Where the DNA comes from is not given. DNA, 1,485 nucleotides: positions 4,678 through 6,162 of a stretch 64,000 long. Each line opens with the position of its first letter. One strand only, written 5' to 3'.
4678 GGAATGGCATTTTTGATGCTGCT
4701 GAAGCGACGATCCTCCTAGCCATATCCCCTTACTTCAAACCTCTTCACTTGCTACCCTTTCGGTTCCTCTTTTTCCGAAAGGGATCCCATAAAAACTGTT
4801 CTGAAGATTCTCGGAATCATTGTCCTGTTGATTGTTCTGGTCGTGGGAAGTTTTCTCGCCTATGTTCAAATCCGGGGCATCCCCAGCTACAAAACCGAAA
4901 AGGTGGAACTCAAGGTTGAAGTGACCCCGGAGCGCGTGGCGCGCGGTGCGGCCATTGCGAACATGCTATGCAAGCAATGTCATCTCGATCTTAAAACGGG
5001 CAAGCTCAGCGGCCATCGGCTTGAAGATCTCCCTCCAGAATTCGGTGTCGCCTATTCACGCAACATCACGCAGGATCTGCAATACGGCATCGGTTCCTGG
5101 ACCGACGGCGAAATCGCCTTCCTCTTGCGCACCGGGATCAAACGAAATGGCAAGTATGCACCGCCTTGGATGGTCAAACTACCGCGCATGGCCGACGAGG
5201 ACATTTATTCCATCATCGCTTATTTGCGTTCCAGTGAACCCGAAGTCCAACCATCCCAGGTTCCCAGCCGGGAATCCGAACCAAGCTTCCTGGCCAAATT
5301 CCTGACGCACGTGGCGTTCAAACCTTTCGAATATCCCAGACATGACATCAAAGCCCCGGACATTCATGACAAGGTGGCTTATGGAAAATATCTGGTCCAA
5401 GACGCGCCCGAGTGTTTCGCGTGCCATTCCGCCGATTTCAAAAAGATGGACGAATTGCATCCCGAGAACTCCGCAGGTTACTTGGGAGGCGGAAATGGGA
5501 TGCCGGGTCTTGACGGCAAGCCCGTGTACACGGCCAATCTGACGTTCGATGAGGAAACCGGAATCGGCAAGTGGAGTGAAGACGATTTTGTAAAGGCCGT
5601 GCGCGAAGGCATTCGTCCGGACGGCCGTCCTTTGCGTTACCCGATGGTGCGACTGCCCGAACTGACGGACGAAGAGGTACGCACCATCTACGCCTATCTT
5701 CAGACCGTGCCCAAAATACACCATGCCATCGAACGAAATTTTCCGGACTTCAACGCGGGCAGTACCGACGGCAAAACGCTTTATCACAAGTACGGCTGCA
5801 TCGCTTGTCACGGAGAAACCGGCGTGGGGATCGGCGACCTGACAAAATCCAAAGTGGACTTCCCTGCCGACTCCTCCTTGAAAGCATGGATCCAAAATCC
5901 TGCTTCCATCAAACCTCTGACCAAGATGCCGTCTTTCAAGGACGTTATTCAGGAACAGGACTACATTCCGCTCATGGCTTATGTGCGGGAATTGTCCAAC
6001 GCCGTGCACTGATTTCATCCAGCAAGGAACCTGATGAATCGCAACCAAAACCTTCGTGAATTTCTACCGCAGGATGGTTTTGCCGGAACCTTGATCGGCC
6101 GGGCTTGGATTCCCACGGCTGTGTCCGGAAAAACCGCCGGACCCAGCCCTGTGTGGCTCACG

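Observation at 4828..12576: Triheme cytochrome c + FAH hydrolase + 2-hydroxyacid dehydrogenase + lactonase operon next to T9SS-exported GSDH (PQQ-type) dehydrogenases: a candidate surface-oxidative sugar-acid pathway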

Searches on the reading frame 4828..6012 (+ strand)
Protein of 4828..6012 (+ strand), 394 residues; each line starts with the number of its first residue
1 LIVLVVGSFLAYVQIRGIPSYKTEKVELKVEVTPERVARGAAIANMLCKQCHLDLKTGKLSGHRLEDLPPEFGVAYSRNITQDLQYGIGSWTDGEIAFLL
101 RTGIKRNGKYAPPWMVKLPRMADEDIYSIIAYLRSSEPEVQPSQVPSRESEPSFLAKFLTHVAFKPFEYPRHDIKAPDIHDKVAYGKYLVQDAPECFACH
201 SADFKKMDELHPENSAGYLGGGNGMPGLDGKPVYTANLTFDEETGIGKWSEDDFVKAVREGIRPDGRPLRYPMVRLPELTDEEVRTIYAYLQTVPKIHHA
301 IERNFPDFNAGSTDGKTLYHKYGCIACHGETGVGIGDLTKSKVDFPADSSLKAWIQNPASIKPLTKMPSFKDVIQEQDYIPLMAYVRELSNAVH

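Call 4: search_protein_families(library=pfam, proteins=[window:4828-6012:+], max_evalue=0.01)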
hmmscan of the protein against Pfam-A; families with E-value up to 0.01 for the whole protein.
window:4828-6012:+ (394 aa): 3 families
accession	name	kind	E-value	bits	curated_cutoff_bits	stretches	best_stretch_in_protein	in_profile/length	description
PF00034.26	Cytochrom_C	-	8.9e-20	72.3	21.3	3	37-136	1-89/90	Cytochrome c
PF13442.11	Cytochrome_CBB3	-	3.6e-17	62.9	27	2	313-386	4-68/68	Cytochrome C oxidase, cbb3-type, subunit III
PF22113.1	Mtrc-MtrF_II-IV_dom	-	0.0054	16.7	30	0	191-211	154-175/176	Outer membrane cytochrome MtrC/MtrF-like, domains II/IV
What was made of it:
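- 4789..6012 (+): Membrane-anchored triheme c-type cytochrome. It is 407 aa if translation starts at ATA 4789, and 394 aa from TTG 4828. Pfam Cytochrom_C x3 (call 4).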

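Call 5: search_protein_families(library=ncbifam, proteins=[window:4828-6012:+], max_evalue=0.01)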
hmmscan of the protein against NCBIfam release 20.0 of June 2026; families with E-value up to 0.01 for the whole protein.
window:4828-6012:+ (394 aa): 6 families
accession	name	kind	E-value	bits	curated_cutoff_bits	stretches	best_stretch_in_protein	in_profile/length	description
TIGR00782.1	ccoP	equivalog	2e-11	43.8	179.95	1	250-391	145-283/285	cytochrome-c oxidase, cbb3-type subunit III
NF050122.1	bc1_QcrC_actin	exception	1.2e-07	31.3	200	1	277-391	100-213/253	cytochrome bc1 complex diheme cytochrome c subunit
NF011054.0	PRK14486.1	equivalog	1.2e-05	25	447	1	310-389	213-290/294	putative bifunctional cbb3-type cytochrome c oxidase subunit II/cytochrome c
TIGR04485.1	thiosulf_SoxX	equivalog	0.00016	22.4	61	0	324-385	5-74/78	sulfur oxidation c-type cytochrome SoxX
TIGR04494.1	c550_PedF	equivalog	0.00049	20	122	0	322-386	60-127/133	cytochrome c-550 PedF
TIGR02603.1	CxxCH_TIGR02603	domain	0.008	16.2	68.15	0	313-357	4-50/134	putative heme-binding domain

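Call 8: search_solved_structures(query=window:4828-6012:+, max_evalue=0.01)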
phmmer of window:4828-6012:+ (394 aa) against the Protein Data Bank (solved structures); distinct sequences matched with E-value up to 0.01: 8.
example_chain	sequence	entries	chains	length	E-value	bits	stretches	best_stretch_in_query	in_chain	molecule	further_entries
8hdd_B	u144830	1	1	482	6.5e-24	87.9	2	183-292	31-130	Glucose dehydrogenase beta subunit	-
9x0q_B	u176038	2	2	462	4.6e-20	75.2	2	184-311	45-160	Alcohol dehydrogenase (quinone), cytochrome c subunit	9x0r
8gy2_B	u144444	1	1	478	4.9e-19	71.9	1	37-340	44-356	Alcohol dehydrogenase (quinone), cytochrome c subunit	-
7w2j_C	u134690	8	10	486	2.2e-17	66.4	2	46-202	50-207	Fructose dehydrogenase cytochrome subunit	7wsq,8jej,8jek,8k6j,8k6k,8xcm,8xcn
8gy3_A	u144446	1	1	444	5.8e-11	45.3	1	35-274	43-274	Cytochrome c subunit of aldehyde dehydrogenase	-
9jqa_C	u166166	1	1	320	3.4e-06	29.6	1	71-145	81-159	Fructose dehydrogenase cytochrome subunit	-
6h5l_B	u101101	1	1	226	0.00012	24.4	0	313-355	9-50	Conserved hypothetical cytochrome protein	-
2yev_B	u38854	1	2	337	0.0039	19.5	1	348-388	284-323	CYTOCHROME C OXIDASE SUBUNIT 2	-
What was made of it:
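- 4789..6012 (+): PDB relatives are cytochrome subunits of membrane dehydrogenases (call 8).
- Closest known: Triheme cytochrome c subunits of membrane-bound dehydrogenases. Same: Three class-I heme c domains in one roughly 400-aa chain, membrane associated, with significant sequence similarity (E 6e-24 to 2e-17, call 8).
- Checked: Its best solved relatives are the cytochrome subunits of membrane-bound glucose, alcohol, fructose and aldehyde dehydrogenases (call 8).
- The cytochrome is homologous to the electron-accepting subunits of membrane sugar and alcohol dehydrogenases (call 8).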

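Call 15: find_homologous_proteins(query=window:4828-6012:+, max_evalue=0.00001)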
Query window:4828-6012:+ (394 aa): 4292 proteins with E <= 0.00001 among 8000 candidates; the best 120 are listed.
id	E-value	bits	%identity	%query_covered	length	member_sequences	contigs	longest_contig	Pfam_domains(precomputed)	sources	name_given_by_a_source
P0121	6.7e-272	919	100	100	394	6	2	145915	PF13442.12,PF00034.27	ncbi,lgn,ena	-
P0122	7.0e-212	722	78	97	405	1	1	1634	PF13442.12,PF00034.27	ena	-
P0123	9.0e-212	721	78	98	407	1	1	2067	PF13442.12,PF00034.27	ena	-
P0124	2.9e-209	713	77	98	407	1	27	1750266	PF13442.12,PF00034.27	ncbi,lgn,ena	-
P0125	5.4e-206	702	76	99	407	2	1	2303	PF13442.12,PF00034.27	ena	-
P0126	9.7e-200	682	75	97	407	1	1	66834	PF13442.12,PF00034.27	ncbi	-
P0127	3.4e-197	673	72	99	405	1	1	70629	PF13442.12,PF00034.27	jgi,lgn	-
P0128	6.6e-194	663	70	99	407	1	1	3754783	PF13442.12,PF00034.27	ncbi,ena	-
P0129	7.5e-182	623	67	98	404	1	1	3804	PF13442.12,PF00034.27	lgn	-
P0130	1.5e-181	622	68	97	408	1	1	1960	PF13442.12,PF00034.27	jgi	jgi:mono/diheme cytochrome c family protein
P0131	3.5e-181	621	67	97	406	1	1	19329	PF13442.12,PF00034.27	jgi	jgi:mono/diheme cytochrome c family protein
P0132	5.3e-181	620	66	95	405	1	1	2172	PF13442.12,PF00034.27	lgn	-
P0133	6.1e-180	617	66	98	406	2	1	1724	PF13442.12,PF00034.27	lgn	-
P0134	9.0e-179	613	67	97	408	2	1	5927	PF13442.12,PF00034.27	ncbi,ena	-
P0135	1.2e-178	612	68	97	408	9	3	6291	PF13442.12,PF00034.27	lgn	-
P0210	2.8e-143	496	53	98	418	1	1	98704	PF13442.12,PF00034.27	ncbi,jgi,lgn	-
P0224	6.9e-142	491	56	96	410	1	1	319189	PF13442.12,PF00034.27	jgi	jgi:mono/diheme cytochrome c family protein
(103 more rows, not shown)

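Call 16: find_encoding_contigs(protein=P0128, flank=10000, max_places=2)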
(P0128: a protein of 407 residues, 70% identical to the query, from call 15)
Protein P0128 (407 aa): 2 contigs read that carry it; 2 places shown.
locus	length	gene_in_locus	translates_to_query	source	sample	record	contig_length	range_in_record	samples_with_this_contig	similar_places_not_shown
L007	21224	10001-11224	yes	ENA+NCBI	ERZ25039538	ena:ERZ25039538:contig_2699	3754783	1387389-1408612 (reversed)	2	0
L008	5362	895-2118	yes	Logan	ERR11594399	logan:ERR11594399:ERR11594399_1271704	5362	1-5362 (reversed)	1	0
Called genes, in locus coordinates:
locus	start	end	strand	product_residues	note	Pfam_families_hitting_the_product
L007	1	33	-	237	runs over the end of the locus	-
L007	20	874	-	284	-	PF14394:DUF4423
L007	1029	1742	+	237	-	-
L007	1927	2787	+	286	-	PF04072:LCM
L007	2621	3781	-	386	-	PF00149:Metallophos, PF09423:PhoD (faint)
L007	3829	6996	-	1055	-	PF13620:CarboxypepD_reg (faint), PF07715:Plug, PF00593:TonB_dep_Rec_b-barrel, PF14905:OMP_b-brl_3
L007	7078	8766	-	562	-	PF28492:Beta_helix_4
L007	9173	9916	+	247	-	PF03692:CxxCxxCC (weak)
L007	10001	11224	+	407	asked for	PF00034:Cytochrom_C (faint), PF13442:Cytochrome_CBB3 (weak)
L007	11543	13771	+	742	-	-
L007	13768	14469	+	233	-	-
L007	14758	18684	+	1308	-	PF04357:TamB (weak)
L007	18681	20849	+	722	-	PF07244:POTRA (faint), PF01103:Omp85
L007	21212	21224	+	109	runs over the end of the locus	PF18936:DUF5684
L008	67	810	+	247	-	PF03692:CxxCxxCC (weak)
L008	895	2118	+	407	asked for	PF00034:Cytochrom_C (faint), PF13442:Cytochrome_CBB3 (weak)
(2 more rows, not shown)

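Call 17: find_encoding_contigs(protein=P0224, flank=10000, max_places=2)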
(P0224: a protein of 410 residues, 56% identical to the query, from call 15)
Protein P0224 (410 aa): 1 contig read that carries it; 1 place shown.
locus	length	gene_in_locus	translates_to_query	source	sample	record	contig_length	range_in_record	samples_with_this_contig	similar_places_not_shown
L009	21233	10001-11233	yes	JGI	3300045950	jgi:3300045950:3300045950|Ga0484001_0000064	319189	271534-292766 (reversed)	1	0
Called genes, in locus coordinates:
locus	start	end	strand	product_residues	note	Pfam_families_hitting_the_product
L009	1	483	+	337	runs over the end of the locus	PF01073:3Beta_HSD, PF01370:Epimerase, PF04321:RmlD_sub_bind, PF05368:NmrA, PF13460:NAD_binding_10, PF16363:GDP_Man_Dehyd, PF07993:NAD_binding_4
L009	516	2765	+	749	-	PF26549:Tricorn_N, PF00930:DPPIV_N, PF07676:PD40 (faint), PF02129:Peptidase_S15, PF01738:DLH (faint), PF00326:Peptidase_S9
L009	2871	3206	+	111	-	-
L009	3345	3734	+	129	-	-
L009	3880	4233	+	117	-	PF00903:Glyoxalase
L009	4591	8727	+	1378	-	PF02369:Big_1 (faint), PF13715:CarbopepD_reg_2 (faint), PF00775:Dioxygenase_C (faint), PF15976:CooC_C (faint), PF13620:CarboxypepD_reg, PF13620:CarboxypepD_reg, PF10670:DUF4198 (weak), PF13620:CarboxypepD_reg, +7 more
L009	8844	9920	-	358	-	PF03447:NAD_binding_3 (weak), PF00742:Homoserine_dh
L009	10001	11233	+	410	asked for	PF00034:Cytochrom_C (faint), PF13442:Cytochrome_CBB3 (faint)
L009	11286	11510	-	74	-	-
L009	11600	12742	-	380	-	PF01839:FG-GAP (faint), PF13517:FG-GAP_3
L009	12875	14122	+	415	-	PF13360:PQQ_2, PF13570:Beta-prop_ACSF4, PF01011:PQQ (faint), PF25293:Beta-prop_EMC1_N (weak)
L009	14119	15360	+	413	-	PF01011:PQQ (faint), PF13360:PQQ_2, PF13570:Beta-prop_ACSF4 (weak)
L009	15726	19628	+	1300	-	PF13620:CarboxypepD_reg, PF13715:CarbopepD_reg_2, PF25183:OMP_b-brl_4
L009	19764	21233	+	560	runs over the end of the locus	-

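Call 18: find_encoding_contigs(protein=P0210, flank=10000, max_places=2)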
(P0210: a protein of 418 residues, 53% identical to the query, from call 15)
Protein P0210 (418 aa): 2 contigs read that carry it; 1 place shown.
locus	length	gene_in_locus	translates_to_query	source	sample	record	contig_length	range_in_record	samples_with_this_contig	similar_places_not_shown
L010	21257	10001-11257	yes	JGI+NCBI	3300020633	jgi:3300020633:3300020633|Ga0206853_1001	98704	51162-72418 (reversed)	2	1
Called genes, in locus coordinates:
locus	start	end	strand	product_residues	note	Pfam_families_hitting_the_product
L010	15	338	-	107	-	PF12840:HTH_20, PF01022:HTH_5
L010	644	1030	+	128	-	-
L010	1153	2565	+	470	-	-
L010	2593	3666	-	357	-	PF00413:Peptidase_M10 (weak), PF18962:Por_Secre_tail (weak)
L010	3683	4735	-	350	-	-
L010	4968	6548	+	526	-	PF02511:Thy1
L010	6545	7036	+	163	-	PF00583:Acetyltransf_1, PF13673:Acetyltransf_10, PF13508:Acetyltransf_7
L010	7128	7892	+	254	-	-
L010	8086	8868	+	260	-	-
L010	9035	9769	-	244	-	PF06736:TMEM175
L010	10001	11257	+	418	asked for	PF00034:Cytochrom_C (faint), PF13442:Cytochrome_CBB3 (weak)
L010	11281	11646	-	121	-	PF01648:ACPS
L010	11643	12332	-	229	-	PF00702:Hydrolase, PF13419:HAD_2, PF13242:Hydrolase_like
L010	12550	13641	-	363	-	PF12911:OppC_N, PF00528:BPD_transp_1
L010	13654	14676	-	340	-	PF19300:BPD_transp_1_N, PF00528:BPD_transp_1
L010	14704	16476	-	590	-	PF00496:SBP_bac_5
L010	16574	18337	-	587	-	PF00496:SBP_bac_5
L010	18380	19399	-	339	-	PF02603:Hpr_kinase_N, PF07085:DRTGG (weak), PF07475:Hpr_kinase_C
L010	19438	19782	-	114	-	PF02482:Ribosomal_S30AE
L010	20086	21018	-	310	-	PF02899:Phage_int_SAM_1, PF13495:Phage_int_SAM_4 (faint), PF00589:Phage_integrase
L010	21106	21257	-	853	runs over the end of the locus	PF02012:BNR (faint), PF15902:Sortilin-Vps10 (faint), PF18962:Por_Secre_tail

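Call 32: find_related_loci(query=A2, collection=metagenome_contigs, flank=10000)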
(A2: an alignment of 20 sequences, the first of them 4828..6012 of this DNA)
Query A2 (394 aa) in metagenome_contigs; peptide patterns used: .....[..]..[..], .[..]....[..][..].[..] (x = any residue, [..] = any of these).
600 stretches matched a pattern (row limit reached: there are more); 520 encode a relative of the query (tblastn E <= 1e-3); the best 80 are kept; 80 distinct loci.
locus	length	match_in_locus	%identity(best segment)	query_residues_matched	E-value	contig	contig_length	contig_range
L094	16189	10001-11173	72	1-392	0e+0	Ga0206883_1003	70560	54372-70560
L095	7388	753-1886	61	12-389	2e-151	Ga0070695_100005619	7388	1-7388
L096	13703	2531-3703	57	1-391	5e-149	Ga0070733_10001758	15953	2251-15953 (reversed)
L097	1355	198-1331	59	11-389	7e-159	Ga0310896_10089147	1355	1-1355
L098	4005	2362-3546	55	2-391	3e-148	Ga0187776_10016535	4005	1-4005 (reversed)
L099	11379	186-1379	55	1-392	2e-143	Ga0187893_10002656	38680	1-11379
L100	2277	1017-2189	55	2-392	2e-152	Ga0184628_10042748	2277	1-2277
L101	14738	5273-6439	54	1-389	1e-142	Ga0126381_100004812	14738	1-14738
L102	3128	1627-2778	56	9-393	6e-149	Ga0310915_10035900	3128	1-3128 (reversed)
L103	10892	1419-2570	56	9-393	1e-142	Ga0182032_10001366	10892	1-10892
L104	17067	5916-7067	56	9-393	1e-142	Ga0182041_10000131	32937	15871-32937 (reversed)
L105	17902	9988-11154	55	1-389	2e-142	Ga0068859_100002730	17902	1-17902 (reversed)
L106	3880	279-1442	55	2-389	3e-146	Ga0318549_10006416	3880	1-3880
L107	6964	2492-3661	55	2-392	8e-142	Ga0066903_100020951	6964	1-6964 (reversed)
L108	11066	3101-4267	54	1-389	2e-141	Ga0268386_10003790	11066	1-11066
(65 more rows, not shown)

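Call 37: find_encoding_contigs(protein=P0124, flank=10000, max_places=2)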
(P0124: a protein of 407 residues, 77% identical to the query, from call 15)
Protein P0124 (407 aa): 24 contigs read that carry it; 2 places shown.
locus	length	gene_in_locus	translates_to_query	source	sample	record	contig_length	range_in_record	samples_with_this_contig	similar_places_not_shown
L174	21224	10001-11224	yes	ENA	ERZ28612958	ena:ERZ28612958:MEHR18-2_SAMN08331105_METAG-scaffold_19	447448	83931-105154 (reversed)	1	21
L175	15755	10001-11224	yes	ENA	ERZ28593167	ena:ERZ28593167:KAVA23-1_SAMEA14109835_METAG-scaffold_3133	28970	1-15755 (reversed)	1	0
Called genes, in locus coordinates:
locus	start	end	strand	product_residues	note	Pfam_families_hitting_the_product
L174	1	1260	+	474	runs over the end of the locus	PF03446:NAD_binding_2, PF00393:6PGD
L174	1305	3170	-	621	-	PF07995:GSDH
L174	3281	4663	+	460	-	PF01103:Omp85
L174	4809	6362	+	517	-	PF02310:B12-binding, PF04055:Radical_SAM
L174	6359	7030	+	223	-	PF00551:Formyl_trans_N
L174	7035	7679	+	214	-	PF01351:RNase_HII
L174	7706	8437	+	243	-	PF00149:Metallophos, PF12850:Metallophos_2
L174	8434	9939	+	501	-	PF01943:Polysacc_synt, PF13440:Polysacc_synt_3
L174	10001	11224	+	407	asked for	PF00034:Cytochrom_C (faint), PF13442:Cytochrome_CBB3 (weak)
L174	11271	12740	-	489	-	PF07995:GSDH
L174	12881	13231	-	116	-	-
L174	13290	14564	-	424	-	PF00278:Orn_DAP_Arg_deC, PF02784:Orn_Arg_deC_N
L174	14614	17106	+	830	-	PF00270:DEAD, PF00271:Helicase_C, PF08482:HrpB_C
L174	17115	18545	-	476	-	PF00072:Response_reg, PF00158:Sigma54_activat, PF14532:Sigma54_activ_2, PF07728:AAA_5 (weak), PF25601:AAA_lid_14, PF02954:HTH_8, PF18024:HTH_50 (faint)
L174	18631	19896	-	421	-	PF06283:ThuA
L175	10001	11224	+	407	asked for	PF00034:Cytochrom_C (faint), PF13442:Cytochrome_CBB3 (weak)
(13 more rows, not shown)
